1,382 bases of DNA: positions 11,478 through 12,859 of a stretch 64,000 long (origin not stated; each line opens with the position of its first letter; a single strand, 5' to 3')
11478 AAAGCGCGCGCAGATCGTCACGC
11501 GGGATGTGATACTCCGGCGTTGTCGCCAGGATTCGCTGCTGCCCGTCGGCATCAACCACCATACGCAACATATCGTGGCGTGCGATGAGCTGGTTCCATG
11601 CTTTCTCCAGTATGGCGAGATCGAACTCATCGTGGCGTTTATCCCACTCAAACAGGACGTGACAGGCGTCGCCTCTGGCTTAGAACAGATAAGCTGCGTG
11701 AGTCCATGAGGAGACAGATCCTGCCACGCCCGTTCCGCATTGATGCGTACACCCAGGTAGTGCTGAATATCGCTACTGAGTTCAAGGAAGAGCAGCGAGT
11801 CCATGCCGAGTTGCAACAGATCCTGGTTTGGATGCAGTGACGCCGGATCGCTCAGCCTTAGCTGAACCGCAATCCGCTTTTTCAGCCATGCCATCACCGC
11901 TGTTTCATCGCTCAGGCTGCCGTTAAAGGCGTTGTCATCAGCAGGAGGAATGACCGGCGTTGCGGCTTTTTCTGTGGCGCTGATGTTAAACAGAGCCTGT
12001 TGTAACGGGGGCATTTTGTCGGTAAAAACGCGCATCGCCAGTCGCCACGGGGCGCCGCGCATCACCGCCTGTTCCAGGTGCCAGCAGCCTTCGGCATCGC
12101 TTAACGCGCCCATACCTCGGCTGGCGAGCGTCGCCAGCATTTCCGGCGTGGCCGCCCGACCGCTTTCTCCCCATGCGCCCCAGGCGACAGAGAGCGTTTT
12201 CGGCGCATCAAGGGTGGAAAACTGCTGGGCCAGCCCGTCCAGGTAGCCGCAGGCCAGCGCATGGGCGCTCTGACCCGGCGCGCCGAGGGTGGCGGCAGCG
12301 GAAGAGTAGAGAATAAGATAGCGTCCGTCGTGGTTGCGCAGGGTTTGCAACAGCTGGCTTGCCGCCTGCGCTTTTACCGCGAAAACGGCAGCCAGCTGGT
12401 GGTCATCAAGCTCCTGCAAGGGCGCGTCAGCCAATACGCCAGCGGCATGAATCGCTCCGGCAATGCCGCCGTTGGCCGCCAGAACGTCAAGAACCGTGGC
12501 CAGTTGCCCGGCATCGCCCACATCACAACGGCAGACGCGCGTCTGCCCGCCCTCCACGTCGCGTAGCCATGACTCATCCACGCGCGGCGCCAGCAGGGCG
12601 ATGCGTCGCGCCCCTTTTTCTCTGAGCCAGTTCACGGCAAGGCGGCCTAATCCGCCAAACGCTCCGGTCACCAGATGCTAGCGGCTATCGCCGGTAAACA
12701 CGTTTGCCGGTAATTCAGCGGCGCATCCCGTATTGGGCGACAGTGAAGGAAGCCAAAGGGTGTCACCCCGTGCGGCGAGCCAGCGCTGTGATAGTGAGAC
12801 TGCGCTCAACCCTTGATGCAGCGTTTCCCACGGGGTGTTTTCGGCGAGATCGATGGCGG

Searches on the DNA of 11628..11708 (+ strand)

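Call 57: search_dna_similar(query=window:11628-11708:+, collection=ecoli_genomes, mode=near, max_rows=6)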
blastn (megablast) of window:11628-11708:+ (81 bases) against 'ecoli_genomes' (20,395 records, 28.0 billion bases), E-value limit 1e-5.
Records with a match: 2265; places in all: 2267; records where one place covers at least 80% of the query: 2264.
Genomes with a match: 2265 of 5426; with a place that covers at least 80% of the query: 2264. Places per genome that has any: lowest 1, median 1, highest 2. On chromosomes: 2263 places; on plasmids: 4.
Best place of each record, by identity: >=99% 6; 95-99% 2259.
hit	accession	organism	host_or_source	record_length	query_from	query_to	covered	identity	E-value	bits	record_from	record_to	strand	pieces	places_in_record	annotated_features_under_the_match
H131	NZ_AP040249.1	Escherichia coli strain B1-56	river water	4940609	1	81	100%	100.0%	2e-14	163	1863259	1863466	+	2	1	irp1: yersiniabactin polyketide synthase HMWP1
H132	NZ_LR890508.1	Escherichia coli strain MSB1_9I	Homo sapiens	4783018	1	81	100%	100.0%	2e-14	163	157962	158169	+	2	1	irp1: yersiniabactin polyketide synthase HMWP1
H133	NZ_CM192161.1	Escherichia coli strain CMZE123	Homo sapiens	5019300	1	81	100%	100.0%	2e-14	163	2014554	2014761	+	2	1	irp1: yersiniabactin polyketide synthase HMWP1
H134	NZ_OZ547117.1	Escherichia coli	Homo sapiens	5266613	1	81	100%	100.0%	6e-34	150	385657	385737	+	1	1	irp1: yersiniabactin polyketide synthase HMWP1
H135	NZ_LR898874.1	Escherichia coli strain MSB1_4I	Homo sapiens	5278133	1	81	100%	100.0%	6e-34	150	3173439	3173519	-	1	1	irp1: yersiniabactin polyketide synthase HMWP1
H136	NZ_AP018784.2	Escherichia coli strain SK1144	-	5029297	1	81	100%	98.9%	2e-14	167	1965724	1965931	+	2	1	irp1: yersiniabactin polyketide synthase HMWP1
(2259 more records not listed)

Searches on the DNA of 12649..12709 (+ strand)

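Call 48: search_dna_similar(query=window:12649-12709:+, collection=ecoli_genomes, mode=near, max_rows=5)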
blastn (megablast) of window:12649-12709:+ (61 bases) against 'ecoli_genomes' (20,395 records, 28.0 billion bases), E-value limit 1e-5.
Records with a match: 2264; places in all: 2266; records where one place covers at least 80% of the query: 2264.
Genomes with a match: 2264 of 5426; with a place that covers at least 80% of the query: 2264. Places per genome that has any: lowest 1, median 1, highest 2. On chromosomes: 2262 places; on plasmids: 4.
Best place of each record, by identity: >=99% 2; 95-99% 2262.
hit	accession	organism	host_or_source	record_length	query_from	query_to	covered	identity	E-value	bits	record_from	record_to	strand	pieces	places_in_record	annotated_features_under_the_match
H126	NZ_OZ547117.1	Escherichia coli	Homo sapiens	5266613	1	61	100%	100.0%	5e-23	113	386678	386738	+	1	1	irp1: yersiniabactin polyketide synthase HMWP1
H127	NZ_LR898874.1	Escherichia coli strain MSB1_4I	Homo sapiens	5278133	1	61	100%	100.0%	5e-23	113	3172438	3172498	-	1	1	irp1: yersiniabactin polyketide synthase HMWP1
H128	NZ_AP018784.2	Escherichia coli strain SK1144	-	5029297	1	61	100%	98.4%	2e-21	108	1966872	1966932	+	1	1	irp1: yersiniabactin polyketide synthase HMWP1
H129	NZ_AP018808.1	Escherichia coli strain E2865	Bos taurus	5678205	1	61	100%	98.4%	2e-21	108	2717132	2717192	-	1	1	irp1: yersiniabactin polyketide synthase HMWP1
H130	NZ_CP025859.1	Escherichia coli strain 504239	Homo sapiens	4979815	1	61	100%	98.4%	2e-21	108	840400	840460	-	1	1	irp1: yersiniabactin polyketide synthase HMWP1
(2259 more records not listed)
